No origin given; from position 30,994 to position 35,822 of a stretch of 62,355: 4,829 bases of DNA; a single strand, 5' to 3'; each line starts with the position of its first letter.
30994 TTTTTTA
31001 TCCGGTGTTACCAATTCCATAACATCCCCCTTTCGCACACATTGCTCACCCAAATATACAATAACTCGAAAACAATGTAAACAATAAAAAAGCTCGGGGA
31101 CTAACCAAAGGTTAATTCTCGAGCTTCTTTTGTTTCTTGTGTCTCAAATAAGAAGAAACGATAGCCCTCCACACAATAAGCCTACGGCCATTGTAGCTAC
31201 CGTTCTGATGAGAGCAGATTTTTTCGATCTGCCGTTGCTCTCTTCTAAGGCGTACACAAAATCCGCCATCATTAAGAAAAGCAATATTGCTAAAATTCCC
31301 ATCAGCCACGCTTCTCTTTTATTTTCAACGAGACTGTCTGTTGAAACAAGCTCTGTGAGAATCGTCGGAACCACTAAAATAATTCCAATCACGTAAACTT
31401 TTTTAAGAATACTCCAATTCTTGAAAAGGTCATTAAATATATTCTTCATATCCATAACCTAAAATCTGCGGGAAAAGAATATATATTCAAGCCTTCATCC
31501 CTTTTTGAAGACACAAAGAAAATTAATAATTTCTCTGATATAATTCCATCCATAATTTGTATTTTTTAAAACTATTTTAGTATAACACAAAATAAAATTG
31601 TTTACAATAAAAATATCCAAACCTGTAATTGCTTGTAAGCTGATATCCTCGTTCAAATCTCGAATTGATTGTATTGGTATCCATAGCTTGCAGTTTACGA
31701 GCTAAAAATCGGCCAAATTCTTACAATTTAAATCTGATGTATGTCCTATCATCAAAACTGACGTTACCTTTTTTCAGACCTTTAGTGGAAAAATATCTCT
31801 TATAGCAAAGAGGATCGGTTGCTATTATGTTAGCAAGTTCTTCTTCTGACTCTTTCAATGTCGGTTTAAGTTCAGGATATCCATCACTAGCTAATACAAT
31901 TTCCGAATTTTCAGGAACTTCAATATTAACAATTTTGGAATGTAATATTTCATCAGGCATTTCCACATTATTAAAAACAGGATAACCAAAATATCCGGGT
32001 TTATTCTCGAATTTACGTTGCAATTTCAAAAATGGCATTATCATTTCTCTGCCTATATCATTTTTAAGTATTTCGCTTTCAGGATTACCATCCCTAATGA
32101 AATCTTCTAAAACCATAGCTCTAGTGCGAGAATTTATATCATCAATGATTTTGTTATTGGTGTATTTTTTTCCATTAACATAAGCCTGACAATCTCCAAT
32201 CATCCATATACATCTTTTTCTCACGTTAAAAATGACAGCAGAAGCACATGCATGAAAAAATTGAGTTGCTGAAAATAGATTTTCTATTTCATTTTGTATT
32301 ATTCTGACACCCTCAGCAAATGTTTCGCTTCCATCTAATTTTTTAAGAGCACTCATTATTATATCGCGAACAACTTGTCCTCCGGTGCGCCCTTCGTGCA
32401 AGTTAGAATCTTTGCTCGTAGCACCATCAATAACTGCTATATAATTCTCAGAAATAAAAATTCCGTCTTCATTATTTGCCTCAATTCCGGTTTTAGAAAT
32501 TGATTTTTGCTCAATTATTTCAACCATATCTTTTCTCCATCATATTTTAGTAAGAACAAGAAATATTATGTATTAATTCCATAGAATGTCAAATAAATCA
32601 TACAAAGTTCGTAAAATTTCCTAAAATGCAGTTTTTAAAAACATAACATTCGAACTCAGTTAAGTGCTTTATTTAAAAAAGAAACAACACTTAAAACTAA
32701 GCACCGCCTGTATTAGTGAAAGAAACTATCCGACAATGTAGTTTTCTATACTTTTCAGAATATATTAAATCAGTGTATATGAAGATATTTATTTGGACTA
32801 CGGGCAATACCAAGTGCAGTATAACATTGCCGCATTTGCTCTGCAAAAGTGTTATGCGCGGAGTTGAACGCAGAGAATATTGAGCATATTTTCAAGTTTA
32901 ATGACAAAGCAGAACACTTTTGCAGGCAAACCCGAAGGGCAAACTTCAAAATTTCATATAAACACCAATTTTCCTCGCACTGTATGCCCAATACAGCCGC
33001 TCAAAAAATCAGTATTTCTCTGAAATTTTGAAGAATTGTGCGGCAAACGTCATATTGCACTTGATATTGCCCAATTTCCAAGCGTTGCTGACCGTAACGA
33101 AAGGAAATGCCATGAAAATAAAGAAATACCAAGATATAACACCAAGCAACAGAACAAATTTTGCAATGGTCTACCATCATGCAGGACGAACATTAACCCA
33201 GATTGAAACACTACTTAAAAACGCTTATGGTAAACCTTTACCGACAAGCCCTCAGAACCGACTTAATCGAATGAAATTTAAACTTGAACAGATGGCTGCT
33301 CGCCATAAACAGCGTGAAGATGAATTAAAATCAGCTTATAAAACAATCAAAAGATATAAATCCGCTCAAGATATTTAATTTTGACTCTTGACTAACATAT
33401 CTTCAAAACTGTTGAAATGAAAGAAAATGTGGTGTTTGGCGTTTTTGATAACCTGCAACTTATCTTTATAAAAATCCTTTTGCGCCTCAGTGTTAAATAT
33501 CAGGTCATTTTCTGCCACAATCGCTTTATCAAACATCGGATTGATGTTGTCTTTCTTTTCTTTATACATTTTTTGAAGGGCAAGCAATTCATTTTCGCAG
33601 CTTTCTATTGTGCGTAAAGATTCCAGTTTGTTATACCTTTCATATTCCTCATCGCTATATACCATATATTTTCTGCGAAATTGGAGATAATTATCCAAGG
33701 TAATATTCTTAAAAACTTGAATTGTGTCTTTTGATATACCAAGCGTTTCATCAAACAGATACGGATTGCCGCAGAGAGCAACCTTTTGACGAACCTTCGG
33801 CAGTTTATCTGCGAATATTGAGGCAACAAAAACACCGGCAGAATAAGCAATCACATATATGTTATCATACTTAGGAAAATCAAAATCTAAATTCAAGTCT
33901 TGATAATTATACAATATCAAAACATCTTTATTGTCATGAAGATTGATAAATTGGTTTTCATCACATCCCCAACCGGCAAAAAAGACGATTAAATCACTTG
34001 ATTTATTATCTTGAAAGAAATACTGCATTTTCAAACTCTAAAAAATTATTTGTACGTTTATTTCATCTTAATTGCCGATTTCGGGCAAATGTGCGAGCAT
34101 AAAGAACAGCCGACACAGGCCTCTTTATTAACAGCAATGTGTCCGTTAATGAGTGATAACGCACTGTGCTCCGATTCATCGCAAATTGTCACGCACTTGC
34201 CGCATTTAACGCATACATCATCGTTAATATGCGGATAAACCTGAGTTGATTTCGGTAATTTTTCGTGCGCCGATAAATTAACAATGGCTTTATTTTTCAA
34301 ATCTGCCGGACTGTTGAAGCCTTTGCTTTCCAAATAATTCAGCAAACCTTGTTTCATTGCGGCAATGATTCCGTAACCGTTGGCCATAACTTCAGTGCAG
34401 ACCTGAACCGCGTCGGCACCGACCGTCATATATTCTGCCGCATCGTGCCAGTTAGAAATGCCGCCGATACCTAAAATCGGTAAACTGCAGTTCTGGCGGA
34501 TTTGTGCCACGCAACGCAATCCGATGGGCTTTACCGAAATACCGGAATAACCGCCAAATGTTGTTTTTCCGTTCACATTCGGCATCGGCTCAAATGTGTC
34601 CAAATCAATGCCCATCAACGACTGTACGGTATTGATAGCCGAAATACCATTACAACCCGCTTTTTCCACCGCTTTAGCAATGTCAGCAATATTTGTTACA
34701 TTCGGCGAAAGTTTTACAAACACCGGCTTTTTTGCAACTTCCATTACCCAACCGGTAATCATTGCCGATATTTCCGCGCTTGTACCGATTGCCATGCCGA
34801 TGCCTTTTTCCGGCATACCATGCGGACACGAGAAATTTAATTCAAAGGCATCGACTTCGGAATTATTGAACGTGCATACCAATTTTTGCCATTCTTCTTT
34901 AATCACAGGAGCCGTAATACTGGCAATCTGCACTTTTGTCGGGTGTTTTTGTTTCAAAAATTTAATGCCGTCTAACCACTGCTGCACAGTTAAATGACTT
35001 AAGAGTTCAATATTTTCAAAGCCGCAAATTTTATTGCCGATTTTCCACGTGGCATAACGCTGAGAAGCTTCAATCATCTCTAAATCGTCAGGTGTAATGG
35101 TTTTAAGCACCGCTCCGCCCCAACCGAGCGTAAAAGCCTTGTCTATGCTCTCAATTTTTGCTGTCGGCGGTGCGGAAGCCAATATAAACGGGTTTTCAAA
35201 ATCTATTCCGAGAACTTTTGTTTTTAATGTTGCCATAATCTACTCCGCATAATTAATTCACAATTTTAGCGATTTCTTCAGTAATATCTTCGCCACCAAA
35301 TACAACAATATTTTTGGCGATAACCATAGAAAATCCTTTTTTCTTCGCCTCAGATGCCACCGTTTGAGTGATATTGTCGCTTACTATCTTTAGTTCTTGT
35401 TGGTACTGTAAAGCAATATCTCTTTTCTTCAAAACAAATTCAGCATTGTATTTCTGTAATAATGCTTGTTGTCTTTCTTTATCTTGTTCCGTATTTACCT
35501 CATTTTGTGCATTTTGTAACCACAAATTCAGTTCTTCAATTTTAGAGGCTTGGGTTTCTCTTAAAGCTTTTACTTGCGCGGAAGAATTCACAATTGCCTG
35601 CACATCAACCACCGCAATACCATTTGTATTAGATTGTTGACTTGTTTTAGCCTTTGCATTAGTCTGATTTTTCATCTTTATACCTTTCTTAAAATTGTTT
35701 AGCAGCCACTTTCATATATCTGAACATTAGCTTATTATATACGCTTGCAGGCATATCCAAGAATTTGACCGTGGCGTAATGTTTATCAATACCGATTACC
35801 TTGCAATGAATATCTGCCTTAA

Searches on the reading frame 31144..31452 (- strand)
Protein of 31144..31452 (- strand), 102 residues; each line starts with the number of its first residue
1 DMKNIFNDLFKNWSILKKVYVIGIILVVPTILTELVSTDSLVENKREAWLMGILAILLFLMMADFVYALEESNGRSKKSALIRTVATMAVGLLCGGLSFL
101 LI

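Call 106: search_protein_families(library=pfam, proteins=[window:31144-31452:-], max_evalue=0.001)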
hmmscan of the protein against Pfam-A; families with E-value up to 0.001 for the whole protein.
window:31144-31452:- (102 aa): 1 family
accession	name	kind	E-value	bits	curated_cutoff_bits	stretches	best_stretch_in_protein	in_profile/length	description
PF24858.1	AGMP_C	-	0.00028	21.3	28.3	1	4-67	14-74/88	Alkylglycerol monooxygenase C-terminal domain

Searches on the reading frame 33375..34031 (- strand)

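Call 71: search_protein_families(library=pfam, proteins=[window:33375-34031:-], max_evalue=0.001)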
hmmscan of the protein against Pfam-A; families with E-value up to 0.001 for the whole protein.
window:33375-34031:- (218 aa): 1 family
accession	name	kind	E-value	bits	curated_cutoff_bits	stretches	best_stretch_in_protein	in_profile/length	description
PF04301.19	BioG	-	5.3e-29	101.7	27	1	5-210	4-211/213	Pimeloyl-ACP methyl esterase BioG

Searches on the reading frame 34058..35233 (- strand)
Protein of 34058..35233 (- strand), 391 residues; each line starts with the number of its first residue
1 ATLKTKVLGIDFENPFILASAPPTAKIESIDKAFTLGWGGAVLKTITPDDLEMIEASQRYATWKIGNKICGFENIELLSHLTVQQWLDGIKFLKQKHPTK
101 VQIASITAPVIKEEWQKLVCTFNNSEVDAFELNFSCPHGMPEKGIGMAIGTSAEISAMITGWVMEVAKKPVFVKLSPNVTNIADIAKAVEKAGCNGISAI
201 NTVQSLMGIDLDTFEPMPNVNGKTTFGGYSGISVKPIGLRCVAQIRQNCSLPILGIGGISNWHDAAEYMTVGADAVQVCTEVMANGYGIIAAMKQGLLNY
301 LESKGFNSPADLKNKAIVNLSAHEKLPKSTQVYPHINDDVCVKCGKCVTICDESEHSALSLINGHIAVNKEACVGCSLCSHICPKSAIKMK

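Call 71: search_protein_families(library=pfam, proteins=[window:34058-35233:-], max_evalue=0.001)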
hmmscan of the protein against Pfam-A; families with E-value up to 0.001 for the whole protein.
window:34058-35233:- (391 aa): 12 families
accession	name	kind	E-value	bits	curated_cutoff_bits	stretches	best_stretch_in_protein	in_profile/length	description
PF01180.27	DHO_dh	-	3.6e-43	148.2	27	1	3-300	2-290/291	Dihydroorotate dehydrogenase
PF14697.11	Fer4_21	-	4.5e-13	49.6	35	1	335-390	2-59/59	4Fe-4S dicluster domain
PF01207.24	Dus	-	1.6e-07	31.2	20.4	0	236-279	170-214/311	Dihydrouridine synthase (Dus)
PF00037.32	Fer4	-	4.1e-07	30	21.1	1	367-389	2-24/24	4Fe-4S binding domain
PF12797.12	Fer4_2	-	1.4e-06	28.3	24.5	0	365-384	2-21/22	4Fe-4S binding domain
PF13237.11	Fer4_10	-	1.7e-06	28.3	25.5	1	335-384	3-53/53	4Fe-4S dicluster domain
PF12837.12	Fer4_6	-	2e-06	27.9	25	1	334-352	2-20/24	4Fe-4S binding domain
PF12838.12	Fer4_7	-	1.3e-05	26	27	1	341-387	2-52/52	4Fe-4S dicluster domain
PF13187.11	Fer4_9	-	1.5e-05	25.4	27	1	341-388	2-52/52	4Fe-4S dicluster domain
PF17179.9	Fer4_22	-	6.4e-05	24.2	27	0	326-353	66-93/95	4Fe-4S dicluster domain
PF03060.21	NMO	-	0.00032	20.6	28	1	227-283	168-226/331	Nitronate monooxygenase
PF25160.1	LdpA_Fe-S-bd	-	0.00088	19.5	27.6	0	366-390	21-45/49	LdpA Fe-S cluster-binding domain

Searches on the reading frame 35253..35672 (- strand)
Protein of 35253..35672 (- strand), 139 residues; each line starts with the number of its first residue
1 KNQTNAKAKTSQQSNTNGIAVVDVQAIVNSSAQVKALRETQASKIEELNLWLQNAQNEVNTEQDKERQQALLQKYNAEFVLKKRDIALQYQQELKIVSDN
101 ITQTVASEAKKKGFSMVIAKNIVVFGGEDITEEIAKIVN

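Call 71: search_protein_families(library=pfam, proteins=[window:35253-35672:-], max_evalue=0.001)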
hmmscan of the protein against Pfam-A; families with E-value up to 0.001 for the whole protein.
window:35253-35672:- (139 aa): 1 family
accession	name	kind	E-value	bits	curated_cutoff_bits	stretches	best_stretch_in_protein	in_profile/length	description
PF03938.19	OmpH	-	3.1e-09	37.6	32.4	1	19-136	2-139/141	Outer membrane protein (OmpH-like)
